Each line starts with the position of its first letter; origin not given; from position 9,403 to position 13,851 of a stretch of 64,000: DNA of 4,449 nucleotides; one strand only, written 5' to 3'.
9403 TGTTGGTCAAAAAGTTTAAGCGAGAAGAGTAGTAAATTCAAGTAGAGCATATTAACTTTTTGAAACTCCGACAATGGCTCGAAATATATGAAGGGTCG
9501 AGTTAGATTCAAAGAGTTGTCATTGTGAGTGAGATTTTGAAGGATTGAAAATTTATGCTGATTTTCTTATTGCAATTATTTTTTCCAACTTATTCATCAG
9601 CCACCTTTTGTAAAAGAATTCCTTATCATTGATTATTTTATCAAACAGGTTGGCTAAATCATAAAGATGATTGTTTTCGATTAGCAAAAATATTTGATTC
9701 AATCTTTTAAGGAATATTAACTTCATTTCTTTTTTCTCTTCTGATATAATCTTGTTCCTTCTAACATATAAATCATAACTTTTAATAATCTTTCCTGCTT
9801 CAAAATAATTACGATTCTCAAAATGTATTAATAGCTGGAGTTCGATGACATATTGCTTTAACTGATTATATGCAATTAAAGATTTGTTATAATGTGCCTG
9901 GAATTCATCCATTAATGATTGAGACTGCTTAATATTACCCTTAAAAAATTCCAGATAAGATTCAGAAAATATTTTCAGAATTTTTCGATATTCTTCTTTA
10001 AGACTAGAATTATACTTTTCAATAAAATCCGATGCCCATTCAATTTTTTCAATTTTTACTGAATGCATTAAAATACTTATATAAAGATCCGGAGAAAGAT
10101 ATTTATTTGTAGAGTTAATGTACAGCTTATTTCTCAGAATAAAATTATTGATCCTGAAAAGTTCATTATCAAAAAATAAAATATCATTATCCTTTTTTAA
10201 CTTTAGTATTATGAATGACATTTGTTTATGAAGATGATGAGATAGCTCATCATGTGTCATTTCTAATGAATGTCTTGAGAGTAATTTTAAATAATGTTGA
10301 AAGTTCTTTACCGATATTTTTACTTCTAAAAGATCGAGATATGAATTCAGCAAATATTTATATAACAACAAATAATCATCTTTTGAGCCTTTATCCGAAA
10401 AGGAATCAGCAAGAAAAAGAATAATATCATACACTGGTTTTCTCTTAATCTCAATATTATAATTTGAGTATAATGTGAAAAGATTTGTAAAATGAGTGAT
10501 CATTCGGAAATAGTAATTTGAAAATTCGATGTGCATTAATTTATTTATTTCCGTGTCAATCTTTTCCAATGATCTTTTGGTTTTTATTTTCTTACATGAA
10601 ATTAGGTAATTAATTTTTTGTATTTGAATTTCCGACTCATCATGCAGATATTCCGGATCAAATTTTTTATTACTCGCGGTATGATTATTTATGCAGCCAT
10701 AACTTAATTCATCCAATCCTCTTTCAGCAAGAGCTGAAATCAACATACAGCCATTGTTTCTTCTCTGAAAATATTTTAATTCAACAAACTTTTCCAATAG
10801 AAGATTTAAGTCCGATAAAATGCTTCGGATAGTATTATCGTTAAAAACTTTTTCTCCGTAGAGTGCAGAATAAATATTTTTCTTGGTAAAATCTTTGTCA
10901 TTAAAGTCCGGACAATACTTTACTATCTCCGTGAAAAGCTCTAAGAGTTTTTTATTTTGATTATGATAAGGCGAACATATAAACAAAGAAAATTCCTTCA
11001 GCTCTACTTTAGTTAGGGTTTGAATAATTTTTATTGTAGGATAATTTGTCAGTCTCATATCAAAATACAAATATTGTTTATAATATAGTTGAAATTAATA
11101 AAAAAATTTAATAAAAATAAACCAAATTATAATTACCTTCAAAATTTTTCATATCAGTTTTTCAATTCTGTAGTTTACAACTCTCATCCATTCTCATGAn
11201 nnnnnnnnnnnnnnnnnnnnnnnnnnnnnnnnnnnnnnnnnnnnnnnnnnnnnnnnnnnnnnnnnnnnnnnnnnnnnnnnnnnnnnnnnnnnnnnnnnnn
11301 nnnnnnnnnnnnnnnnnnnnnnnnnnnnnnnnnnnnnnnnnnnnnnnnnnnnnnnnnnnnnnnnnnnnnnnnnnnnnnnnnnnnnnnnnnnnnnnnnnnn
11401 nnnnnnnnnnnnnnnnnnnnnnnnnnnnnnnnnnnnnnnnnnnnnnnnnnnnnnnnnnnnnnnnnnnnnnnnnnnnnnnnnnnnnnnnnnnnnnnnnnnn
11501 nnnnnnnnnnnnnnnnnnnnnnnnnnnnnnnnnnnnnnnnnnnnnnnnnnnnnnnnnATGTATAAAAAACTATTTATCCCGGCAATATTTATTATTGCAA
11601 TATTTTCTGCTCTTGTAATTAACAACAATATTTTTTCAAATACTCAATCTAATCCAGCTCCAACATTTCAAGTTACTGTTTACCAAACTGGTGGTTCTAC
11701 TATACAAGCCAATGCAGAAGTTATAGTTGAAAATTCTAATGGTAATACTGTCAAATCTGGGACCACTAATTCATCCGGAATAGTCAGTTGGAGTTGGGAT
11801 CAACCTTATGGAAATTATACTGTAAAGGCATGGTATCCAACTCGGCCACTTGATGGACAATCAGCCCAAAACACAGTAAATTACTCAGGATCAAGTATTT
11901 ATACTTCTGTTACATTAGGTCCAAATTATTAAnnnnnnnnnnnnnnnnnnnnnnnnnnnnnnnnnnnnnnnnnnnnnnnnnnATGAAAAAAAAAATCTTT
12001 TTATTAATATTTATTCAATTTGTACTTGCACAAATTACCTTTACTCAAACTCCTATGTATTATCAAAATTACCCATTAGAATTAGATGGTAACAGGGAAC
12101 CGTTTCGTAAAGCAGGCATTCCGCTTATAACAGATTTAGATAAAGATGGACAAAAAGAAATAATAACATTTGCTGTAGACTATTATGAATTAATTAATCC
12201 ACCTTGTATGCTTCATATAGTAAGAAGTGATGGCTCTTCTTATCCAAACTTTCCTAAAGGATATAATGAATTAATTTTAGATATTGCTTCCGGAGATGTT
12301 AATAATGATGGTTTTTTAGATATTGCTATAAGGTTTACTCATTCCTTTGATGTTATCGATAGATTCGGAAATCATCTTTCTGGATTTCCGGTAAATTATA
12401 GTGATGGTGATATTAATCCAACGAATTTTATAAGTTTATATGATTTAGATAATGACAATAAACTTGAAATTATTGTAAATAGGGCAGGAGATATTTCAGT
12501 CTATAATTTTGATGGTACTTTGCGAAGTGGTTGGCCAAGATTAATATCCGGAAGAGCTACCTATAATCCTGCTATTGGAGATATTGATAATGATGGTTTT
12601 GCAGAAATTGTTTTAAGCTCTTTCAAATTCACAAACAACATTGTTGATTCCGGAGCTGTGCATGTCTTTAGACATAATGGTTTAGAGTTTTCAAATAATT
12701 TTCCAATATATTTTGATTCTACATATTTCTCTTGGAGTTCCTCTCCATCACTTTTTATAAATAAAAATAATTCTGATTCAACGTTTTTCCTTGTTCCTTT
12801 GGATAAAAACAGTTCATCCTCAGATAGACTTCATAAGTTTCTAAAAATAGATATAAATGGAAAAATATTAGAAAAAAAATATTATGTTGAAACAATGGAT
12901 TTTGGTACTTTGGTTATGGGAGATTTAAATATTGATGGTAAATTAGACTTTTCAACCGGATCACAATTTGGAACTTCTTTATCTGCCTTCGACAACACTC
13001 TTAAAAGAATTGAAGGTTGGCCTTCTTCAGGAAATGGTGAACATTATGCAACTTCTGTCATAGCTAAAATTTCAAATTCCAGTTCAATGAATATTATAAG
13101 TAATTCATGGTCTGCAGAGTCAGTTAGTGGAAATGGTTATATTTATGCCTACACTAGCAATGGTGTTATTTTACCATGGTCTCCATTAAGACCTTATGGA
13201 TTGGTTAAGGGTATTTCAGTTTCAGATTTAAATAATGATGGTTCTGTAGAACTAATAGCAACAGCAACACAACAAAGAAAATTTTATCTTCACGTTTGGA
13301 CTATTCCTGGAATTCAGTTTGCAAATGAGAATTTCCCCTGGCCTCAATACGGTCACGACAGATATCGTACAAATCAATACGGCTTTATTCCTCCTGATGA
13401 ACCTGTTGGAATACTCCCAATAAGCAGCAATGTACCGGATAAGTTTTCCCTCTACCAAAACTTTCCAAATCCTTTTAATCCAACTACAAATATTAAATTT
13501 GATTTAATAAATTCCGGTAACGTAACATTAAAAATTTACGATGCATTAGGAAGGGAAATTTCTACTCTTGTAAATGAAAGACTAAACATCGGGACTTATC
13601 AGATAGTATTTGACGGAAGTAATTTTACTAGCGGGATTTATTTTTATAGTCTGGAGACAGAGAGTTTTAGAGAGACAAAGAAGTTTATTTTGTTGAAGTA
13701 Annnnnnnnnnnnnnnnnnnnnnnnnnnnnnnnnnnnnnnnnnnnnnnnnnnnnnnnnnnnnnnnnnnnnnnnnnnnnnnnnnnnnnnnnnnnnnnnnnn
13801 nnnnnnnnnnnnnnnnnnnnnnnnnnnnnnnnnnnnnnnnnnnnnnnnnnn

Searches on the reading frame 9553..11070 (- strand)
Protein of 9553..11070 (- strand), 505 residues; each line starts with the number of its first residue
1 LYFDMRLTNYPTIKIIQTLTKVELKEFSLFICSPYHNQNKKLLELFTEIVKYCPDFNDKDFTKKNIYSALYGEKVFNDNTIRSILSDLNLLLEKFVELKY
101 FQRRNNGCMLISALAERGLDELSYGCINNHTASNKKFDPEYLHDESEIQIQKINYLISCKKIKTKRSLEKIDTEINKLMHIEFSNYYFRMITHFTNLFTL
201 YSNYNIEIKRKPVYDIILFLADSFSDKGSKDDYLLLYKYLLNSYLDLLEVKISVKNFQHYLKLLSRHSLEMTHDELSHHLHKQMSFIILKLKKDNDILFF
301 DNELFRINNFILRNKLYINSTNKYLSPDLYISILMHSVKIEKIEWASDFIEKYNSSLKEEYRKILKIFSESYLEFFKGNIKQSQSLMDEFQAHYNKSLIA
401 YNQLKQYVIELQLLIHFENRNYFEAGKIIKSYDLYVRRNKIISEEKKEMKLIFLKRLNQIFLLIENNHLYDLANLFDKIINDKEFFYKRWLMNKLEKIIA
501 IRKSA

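Call 6: search_protein_families(library=pfam, proteins=[window:9553-11070:-], max_evalue=0.01)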
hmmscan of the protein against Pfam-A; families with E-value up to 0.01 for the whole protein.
window:9553-11070:- (505 aa): 0 families

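Call 75: search_protein_families(library=ncbifam, proteins=[window:9553-11070:-], max_evalue=0.1)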
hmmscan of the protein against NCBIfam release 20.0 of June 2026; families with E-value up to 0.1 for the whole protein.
window:9553-11070:- (505 aa): 0 families

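Call 79: search_solved_structures(query=window:9553-11070:-, max_evalue=1)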
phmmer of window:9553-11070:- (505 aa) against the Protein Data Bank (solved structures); distinct sequences matched with E-value up to 1: 1.
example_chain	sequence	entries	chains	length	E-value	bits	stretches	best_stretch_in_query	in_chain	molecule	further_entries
6yip_A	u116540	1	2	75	0.41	13.1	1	341-394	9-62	Kinesin-like protein KIF20A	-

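Call 80: search_protein_families(library=pfam, proteins=[window:9553-11070:-], max_evalue=1)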
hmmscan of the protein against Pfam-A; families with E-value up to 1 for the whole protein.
window:9553-11070:- (505 aa): 0 families

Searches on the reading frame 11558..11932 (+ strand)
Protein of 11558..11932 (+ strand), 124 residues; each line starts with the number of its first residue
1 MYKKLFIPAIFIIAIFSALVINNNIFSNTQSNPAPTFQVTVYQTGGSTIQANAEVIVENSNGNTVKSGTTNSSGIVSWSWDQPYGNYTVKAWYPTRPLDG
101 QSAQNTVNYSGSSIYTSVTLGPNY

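Call 6: search_protein_families(library=pfam, proteins=[window:11558-11932:+], max_evalue=0.01)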
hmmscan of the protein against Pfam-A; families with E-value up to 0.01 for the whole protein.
window:11558-11932:+ (124 aa): 2 families
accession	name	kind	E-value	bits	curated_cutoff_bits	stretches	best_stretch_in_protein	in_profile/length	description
PF13620.12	CarboxypepD_reg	-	1.7e-05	25.5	32.3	1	38-95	3-58/82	Carboxypeptidase regulatory-like domain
PF13860.13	FlgD_ig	-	0.00024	21.5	27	1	51-91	23-73/79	FlgD Ig-like domain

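Call 25: find_homologous_proteins(query=window:11558-11932:+, max_evalue=0.001)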
Query window:11558-11932:+ (124 aa): 13 proteins with E <= 0.001 among 17 candidates.
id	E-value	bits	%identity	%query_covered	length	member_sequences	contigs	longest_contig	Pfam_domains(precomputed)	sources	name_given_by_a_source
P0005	3.2e-74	264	100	100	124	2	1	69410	PF13620.13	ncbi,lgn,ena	ncbi:MAG: hypothetical protein WAT71_00660 [Ignavibacteria bacterium]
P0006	2.7e-58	213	81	100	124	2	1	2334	-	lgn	-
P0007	5.4e-48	179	68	100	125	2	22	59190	-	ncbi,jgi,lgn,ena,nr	ncbi:MAG TPA: hypothetical protein PK294_12860 [Ignavibacteria bacterium]|nr:hypothetical protein [I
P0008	3.3e-47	177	68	98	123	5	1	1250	-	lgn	-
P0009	3.9e-40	154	61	100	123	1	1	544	PF11974.15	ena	-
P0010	9.8e-40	153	61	100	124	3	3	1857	-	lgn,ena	-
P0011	2.0e-37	145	60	97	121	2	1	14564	-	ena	-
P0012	5.1e-37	144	57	100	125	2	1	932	-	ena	-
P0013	2.6e-36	142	58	100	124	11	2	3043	PF13620.13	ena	-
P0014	7.7e-36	140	58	100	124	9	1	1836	PF13620.13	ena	-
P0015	1.3e-35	139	58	100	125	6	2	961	PF11974.15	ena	-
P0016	2.1e-35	139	56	100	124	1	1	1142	-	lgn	-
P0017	6.2e-33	131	55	100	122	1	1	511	-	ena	-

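Call 26: find_encoding_contigs(protein=P0006, flank=3000, max_places=4)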
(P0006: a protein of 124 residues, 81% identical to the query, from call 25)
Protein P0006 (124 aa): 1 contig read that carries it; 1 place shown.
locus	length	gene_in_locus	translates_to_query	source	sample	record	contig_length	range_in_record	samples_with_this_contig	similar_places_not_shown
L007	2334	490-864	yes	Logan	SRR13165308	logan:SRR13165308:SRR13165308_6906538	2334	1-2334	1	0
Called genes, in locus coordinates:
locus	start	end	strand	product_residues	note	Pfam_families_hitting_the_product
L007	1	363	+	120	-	?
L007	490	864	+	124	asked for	-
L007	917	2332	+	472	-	?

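Call 27: find_encoding_contigs(protein=P0007, flank=6000, max_places=6)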
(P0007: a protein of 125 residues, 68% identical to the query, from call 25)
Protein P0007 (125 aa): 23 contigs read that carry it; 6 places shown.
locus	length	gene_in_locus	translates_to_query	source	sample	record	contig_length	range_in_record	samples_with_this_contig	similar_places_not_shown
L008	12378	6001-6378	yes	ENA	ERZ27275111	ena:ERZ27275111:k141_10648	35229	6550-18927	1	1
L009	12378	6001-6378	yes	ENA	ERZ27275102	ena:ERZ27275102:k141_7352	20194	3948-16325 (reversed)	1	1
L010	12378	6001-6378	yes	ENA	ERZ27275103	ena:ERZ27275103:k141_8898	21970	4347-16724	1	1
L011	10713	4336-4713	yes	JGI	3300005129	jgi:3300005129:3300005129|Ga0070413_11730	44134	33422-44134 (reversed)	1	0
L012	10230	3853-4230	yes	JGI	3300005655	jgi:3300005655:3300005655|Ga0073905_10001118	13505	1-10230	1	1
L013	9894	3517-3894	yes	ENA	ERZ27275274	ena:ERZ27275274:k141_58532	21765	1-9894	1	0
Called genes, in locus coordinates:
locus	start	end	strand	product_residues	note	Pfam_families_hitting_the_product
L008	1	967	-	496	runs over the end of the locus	PF00474:SSF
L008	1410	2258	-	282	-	PF23023:Anti-Pycsar_Apyc1 (weak), PF00753:Lactamase_B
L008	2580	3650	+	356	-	PF18962:Por_Secre_tail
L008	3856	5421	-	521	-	-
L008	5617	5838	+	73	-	-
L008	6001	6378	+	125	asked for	-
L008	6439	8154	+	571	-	PF01839:FG-GAP (faint), PF13517:FG-GAP_3 (weak), PF18962:Por_Secre_tail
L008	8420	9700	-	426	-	PF00149:Metallophos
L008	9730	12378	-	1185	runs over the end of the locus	PF00732:GMC_oxred_N, PF05199:GMC_oxred_C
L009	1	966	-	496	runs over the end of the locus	PF00474:SSF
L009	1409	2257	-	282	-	PF23023:Anti-Pycsar_Apyc1 (weak), PF00753:Lactamase_B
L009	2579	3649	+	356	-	PF18962:Por_Secre_tail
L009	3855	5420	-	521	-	-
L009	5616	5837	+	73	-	-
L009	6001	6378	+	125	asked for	-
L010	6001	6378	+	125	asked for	-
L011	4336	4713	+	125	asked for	-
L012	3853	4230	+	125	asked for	-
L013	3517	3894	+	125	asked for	-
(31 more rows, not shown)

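Call 28: find_encoding_contigs(protein=P0011, flank=6000, max_places=4)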
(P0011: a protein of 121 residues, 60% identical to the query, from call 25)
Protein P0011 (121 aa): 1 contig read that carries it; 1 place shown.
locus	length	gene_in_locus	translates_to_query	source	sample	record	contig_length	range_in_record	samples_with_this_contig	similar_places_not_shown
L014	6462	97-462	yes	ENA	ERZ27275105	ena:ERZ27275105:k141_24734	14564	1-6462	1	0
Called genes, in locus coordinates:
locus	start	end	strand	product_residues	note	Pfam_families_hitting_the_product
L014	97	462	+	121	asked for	-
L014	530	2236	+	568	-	PF01839:FG-GAP (faint), PF13517:FG-GAP_3 (weak), PF18962:Por_Secre_tail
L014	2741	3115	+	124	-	PF13620:CarboxypepD_reg (faint)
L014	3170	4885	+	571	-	PF01839:FG-GAP (faint), PF16743:PliI (faint), PF13517:FG-GAP_3, PF18962:Por_Secre_tail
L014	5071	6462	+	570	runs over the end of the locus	PF01839:FG-GAP (faint), PF13517:FG-GAP_3, PF18962:Por_Secre_tail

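Call 35: find_related_loci(query=A2, collection=genome_contigs, flank=3000)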
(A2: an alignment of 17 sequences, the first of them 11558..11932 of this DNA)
Query A2 (124 aa) in genome_contigs; peptide patterns used: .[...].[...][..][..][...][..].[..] (x = any residue, [..] = any of these).
105 stretches matched a pattern; 14 encode a relative of the query (tblastn E <= 1e-3); 14 distinct loci.
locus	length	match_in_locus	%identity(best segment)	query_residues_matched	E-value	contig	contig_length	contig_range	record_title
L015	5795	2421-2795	68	1-124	2e-53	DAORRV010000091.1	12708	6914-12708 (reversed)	MAG TPA_asm: Ignavibacteria bacterium isolate AMR_MDS_5334 NODE_2420_length_12708_cov_7.789615, whole genome shotgun seq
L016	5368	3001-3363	57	3-124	3e-40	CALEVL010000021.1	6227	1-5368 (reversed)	MAG TPA_asm: uncultured Ignavibacteria bacterium isolate SRR5576004_bin.128_CONCOCT_v1.1_MAG genome assembly, contig: ER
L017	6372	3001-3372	58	1-124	4e-40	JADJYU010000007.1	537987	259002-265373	MAG: Ignavibacteria bacterium isolate Lyne_18-Q3-R50-59_BATAC.576 tig00004884-10-5398110, whole genome shotgun sequence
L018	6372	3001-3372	58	1-124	4e-40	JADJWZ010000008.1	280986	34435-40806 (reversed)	MAG: Ignavibacteria bacterium isolate Kalu_18-Q3-R12-55_BATAC.336 tig00004008-10-2804920, whole genome shotgun sequence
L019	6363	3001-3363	55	3-124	4e-39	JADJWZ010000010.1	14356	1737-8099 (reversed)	MAG: Ignavibacteria bacterium isolate Kalu_18-Q3-R12-55_BATAC.336 tig00004414-10-144390, whole genome shotgun sequence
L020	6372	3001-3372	55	1-124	5e-39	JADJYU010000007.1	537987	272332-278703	MAG: Ignavibacteria bacterium isolate Lyne_18-Q3-R50-59_BATAC.576 tig00004884-10-5398110, whole genome shotgun sequence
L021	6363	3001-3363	53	3-124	8e-38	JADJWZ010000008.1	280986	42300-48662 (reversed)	MAG: Ignavibacteria bacterium isolate Kalu_18-Q3-R12-55_BATAC.336 tig00004008-10-2804920, whole genome shotgun sequence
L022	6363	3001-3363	53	3-124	8e-38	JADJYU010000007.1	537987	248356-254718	MAG: Ignavibacteria bacterium isolate Lyne_18-Q3-R50-59_BATAC.576 tig00004884-10-5398110, whole genome shotgun sequence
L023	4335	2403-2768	42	1-124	2e-20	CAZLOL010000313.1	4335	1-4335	MAG TPA_asm: uncultured Ignavibacteriaceae bacterium isolate SRP173033_co1_9 genome assembly, contig: NODE_59388_length_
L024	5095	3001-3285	35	3-98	9e-14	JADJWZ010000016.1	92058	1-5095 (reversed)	MAG: Ignavibacteria bacterium isolate Kalu_18-Q3-R12-55_BATAC.336 tig00006424-10-920370, whole genome shotgun sequence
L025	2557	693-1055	33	3-124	3e-13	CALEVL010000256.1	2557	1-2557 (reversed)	MAG TPA_asm: uncultured Ignavibacteria bacterium isolate SRR5576004_bin.128_CONCOCT_v1.1_MAG genome assembly, contig: ER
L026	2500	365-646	35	28-124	9e-10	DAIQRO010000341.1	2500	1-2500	MAG TPA_asm: Bacteroidota bacterium isolate CTOTU46446 NODE_8057_length_2500_cov_4.123517, whole genome shotgun sequence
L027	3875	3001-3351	30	1-124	2e-9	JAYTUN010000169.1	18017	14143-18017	MAG: Ignavibacteria bacterium isolate GFS_5551 GFS_5551_168, whole genome shotgun sequence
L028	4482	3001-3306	28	1-109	8e-6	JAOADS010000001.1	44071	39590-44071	MAG: Ignavibacteria bacterium isolate SKW24 NODE_1_length_44071_cov_3.685116, whole genome shotgun sequence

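Call 39: find_encoding_contigs(protein=P0008, flank=1500, max_places=3)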
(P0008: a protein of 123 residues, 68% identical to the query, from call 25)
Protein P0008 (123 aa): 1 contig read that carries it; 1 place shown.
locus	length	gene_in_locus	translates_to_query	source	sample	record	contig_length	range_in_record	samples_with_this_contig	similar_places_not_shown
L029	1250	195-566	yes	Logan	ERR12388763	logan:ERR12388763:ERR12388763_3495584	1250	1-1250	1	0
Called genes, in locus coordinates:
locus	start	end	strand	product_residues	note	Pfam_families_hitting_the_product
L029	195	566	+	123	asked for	-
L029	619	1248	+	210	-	?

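Call 40: find_encoding_contigs(protein=P0010, flank=1500, max_places=3)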
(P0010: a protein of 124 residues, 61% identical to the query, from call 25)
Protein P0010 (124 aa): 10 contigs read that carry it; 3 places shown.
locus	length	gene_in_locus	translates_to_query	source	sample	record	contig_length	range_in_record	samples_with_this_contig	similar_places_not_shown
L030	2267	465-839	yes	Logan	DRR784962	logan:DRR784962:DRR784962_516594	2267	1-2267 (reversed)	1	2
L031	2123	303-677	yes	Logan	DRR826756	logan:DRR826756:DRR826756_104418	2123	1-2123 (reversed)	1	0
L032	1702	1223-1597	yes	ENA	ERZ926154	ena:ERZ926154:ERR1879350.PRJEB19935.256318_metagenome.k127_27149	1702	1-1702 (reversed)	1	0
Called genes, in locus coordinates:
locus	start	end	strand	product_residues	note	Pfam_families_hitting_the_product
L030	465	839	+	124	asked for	-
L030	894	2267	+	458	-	?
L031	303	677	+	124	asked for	-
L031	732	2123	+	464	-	?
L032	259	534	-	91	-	-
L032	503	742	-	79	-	-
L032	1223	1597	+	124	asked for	-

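Call 41: find_encoding_contigs(protein=P0013, flank=2000, max_places=3)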
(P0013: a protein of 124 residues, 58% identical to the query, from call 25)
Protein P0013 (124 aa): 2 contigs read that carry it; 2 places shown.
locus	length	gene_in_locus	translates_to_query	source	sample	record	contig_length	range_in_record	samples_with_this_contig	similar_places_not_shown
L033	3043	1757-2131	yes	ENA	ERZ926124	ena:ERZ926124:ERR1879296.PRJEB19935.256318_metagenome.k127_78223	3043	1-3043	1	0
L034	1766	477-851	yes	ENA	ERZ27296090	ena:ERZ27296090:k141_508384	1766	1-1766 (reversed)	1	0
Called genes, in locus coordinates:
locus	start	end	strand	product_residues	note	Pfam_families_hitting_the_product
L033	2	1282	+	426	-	?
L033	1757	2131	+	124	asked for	PF13620:CarboxypepD_reg (faint)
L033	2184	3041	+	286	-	?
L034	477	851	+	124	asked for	PF13620:CarboxypepD_reg (faint)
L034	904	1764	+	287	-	?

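Call 75: search_protein_families(library=ncbifam, proteins=[window:11558-11932:+], max_evalue=0.1)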
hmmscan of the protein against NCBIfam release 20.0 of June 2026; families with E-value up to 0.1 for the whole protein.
window:11558-11932:+ (124 aa): 1 family
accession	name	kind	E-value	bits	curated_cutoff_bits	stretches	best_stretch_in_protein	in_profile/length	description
NF058648.1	ECF_sub_HI1622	equivalog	0.078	13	100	0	42-91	32-80/180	NikL family nickel/cobalt ECF transporter subunit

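Call 80: search_protein_families(library=pfam, proteins=[L008:3856-5421:-, L008:5617-5838:+], max_evalue=1)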
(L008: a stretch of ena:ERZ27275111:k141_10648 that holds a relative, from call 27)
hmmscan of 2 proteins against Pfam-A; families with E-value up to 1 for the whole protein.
L008:3856-5421:- (521 aa): 0 families

L008:5617-5838:+ (73 aa): 1 family
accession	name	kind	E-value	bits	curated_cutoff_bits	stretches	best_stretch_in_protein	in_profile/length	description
PF06138.17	Chordopox_E11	-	0.045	14.6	27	1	17-62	22-63/126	Chordopoxvirus E11 protein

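Call 81: find_encoding_contigs(protein=P0005, flank=3000, max_places=10)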
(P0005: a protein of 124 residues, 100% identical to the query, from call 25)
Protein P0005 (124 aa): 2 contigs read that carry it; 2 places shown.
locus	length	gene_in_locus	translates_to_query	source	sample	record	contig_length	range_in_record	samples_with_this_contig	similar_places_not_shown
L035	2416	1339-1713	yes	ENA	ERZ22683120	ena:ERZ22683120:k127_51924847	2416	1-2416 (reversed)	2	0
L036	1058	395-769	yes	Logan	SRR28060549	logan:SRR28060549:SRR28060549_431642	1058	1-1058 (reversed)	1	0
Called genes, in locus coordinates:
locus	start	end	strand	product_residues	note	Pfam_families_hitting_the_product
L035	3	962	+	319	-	?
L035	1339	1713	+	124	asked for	PF13620:CarboxypepD_reg (faint)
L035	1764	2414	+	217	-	?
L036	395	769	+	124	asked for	PF13620:CarboxypepD_reg (faint)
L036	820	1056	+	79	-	?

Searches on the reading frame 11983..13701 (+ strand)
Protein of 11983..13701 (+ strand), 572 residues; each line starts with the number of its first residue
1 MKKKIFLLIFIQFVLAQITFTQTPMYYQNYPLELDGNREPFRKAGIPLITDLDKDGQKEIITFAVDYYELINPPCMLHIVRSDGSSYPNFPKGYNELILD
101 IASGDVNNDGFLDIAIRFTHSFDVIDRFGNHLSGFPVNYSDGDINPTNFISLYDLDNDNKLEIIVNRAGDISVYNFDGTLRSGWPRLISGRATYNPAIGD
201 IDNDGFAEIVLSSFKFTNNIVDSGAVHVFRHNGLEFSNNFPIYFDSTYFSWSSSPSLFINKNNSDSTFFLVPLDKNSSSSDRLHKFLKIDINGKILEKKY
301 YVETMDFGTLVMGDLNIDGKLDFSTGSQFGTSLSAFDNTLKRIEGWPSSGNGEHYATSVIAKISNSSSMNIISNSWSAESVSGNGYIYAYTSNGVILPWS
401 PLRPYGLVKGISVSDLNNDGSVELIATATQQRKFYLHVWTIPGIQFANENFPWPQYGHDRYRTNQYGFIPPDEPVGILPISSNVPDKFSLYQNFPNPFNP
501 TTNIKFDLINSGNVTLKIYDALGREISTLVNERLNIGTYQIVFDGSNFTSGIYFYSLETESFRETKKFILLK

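Call 6: search_protein_families(library=pfam, proteins=[window:11983-13701:+], max_evalue=0.01)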
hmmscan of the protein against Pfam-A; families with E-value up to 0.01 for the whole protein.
window:11983-13701:+ (572 aa): 4 families
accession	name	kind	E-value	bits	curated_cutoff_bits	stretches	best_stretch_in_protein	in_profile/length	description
PF13517.12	FG-GAP_3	-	5.5e-17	62.6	26.9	2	154-210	1-60/61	FG-GAP-like repeat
PF01839.29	FG-GAP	-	1e-16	60.8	22.1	2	101-117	5-21/37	FG-GAP repeat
PF18962.6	Por_Secre_tail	-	2.1e-11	44.4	27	1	494-569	2-74/75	Secretion system C-terminal sorting domain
PF13585.12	CHU_C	-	0.0084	16.7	27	0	509-566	24-80/86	CHU_C Type IX secretion signal domain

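Call 75: search_protein_families(library=ncbifam, proteins=[window:11983-13701:+], max_evalue=0.1)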
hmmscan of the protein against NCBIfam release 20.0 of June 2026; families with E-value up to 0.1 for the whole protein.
window:11983-13701:+ (572 aa): 4 families
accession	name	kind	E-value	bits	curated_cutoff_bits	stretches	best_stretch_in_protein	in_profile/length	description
NF052323.1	T9SSA_dep_M6i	equivalog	2.5e-22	78.7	600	3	291-562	770-1029/1043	T9SS-dependent M6-like inactivated metalloprotease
TIGR04183.1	Por_Secre_tail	domain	1.8e-11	43.8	23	1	494-569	2-70/72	T9SS type A sorting domain-containing protein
NF038113.1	T9SSA_dep_M36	equivalog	4.8e-09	34.9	885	1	489-570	791-868/869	T9SS-dependent M36 family metallopeptidase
NF046077.1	LPS_M949_RS01915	subfamily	0.00015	21.7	60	0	197-232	72-107/154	M949_RS01915 family surface polysaccharide biosynthesis protein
